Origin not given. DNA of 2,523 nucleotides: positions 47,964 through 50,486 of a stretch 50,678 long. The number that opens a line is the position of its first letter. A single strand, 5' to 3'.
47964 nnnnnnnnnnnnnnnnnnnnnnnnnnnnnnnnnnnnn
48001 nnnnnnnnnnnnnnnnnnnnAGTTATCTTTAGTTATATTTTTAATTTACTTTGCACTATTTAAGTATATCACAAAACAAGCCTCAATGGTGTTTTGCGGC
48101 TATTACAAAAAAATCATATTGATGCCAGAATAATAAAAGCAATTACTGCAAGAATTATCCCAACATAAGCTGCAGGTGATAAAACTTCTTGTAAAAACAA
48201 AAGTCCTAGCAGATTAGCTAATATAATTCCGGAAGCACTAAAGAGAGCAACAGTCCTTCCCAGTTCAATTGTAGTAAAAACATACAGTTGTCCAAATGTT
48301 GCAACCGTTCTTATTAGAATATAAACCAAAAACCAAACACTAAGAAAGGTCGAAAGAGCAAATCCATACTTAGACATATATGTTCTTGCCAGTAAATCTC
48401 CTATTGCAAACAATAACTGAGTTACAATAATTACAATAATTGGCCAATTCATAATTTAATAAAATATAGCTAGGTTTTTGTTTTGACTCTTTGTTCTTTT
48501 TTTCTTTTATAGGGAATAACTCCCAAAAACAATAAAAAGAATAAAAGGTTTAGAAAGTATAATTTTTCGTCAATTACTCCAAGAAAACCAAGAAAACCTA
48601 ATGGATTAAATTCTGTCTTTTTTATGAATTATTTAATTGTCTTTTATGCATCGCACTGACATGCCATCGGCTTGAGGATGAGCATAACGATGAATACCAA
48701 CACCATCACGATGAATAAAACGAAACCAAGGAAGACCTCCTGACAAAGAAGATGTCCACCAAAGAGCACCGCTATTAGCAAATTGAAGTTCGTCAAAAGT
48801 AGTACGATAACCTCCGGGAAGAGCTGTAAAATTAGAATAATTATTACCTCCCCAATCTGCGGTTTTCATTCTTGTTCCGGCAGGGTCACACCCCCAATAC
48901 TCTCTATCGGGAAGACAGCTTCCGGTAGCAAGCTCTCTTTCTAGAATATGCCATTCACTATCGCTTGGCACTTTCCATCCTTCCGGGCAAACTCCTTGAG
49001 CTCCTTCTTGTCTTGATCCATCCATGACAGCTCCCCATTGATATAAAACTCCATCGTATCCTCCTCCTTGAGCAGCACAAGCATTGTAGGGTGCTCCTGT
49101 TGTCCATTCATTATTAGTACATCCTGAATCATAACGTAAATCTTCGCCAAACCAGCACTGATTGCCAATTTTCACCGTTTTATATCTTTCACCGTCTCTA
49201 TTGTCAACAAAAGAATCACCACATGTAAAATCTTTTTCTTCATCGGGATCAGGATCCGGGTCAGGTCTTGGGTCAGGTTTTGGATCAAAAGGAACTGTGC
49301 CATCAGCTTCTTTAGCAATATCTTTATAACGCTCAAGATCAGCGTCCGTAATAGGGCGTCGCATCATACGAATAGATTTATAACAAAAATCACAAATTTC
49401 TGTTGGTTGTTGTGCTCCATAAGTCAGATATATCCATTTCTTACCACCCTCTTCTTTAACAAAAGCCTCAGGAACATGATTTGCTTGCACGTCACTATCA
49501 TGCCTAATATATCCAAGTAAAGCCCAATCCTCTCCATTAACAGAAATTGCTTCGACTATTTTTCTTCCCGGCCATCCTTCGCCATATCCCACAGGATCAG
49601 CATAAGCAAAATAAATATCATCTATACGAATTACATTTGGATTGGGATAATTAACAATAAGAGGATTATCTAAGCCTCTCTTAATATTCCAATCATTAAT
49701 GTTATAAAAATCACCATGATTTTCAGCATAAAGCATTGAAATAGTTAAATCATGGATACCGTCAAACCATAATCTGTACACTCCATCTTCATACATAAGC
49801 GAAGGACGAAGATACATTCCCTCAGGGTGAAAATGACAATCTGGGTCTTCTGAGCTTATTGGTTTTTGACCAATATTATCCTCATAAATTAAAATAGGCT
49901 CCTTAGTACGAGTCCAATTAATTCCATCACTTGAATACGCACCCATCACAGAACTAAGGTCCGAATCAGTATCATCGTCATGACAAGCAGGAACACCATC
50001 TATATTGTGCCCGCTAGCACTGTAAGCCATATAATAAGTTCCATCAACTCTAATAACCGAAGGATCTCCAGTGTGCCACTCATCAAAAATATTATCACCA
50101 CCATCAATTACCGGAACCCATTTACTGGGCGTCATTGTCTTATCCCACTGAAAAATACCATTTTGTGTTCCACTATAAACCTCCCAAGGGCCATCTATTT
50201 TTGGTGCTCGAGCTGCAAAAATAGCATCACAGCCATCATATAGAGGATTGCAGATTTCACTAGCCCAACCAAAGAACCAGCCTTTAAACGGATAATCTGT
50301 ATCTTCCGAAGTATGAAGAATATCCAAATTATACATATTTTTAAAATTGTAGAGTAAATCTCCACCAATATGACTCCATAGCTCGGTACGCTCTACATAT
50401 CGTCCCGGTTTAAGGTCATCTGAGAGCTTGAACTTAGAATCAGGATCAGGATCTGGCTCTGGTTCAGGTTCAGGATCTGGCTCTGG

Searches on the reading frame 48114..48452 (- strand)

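Call 70: search_protein_families(library=pfam, proteins=[window:48114-48452:-], max_evalue=0.01)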
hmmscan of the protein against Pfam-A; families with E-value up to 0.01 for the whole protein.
window:48114-48452:- (112 aa): 1 family
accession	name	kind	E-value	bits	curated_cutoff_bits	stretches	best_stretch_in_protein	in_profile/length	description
PF00893.25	Multi_Drug_Res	-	0.0061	17.5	23.7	0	35-101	25-92/93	Small Multidrug Resistance protein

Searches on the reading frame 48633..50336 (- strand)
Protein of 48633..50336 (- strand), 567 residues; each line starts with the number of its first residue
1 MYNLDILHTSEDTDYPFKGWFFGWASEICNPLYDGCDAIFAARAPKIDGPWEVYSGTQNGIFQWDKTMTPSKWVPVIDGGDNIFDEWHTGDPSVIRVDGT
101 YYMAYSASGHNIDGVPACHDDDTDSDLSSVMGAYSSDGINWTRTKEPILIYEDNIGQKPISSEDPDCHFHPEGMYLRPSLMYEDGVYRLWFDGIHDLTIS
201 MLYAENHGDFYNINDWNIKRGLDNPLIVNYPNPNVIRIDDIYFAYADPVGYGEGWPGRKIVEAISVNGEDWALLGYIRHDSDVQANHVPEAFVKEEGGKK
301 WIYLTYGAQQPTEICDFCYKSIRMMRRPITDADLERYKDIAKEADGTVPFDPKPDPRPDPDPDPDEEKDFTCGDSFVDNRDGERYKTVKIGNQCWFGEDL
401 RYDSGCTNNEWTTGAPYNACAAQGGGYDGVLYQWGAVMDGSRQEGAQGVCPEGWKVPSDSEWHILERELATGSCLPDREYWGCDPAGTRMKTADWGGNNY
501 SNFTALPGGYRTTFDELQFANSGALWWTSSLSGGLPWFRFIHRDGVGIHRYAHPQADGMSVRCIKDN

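Call 11: search_protein_families(library=pfam, proteins=[window:48633-50336:-], max_evalue=0.001)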
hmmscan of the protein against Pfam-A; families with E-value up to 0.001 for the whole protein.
window:48633-50336:- (567 aa): 1 family
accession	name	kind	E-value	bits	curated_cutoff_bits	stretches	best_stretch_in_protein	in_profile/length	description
PF09603.15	Fib_succ_major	-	1.1e-28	101.2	33.9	1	388-565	1-187/187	Fibrobacter succinogenes major domain (Fib_succ_major)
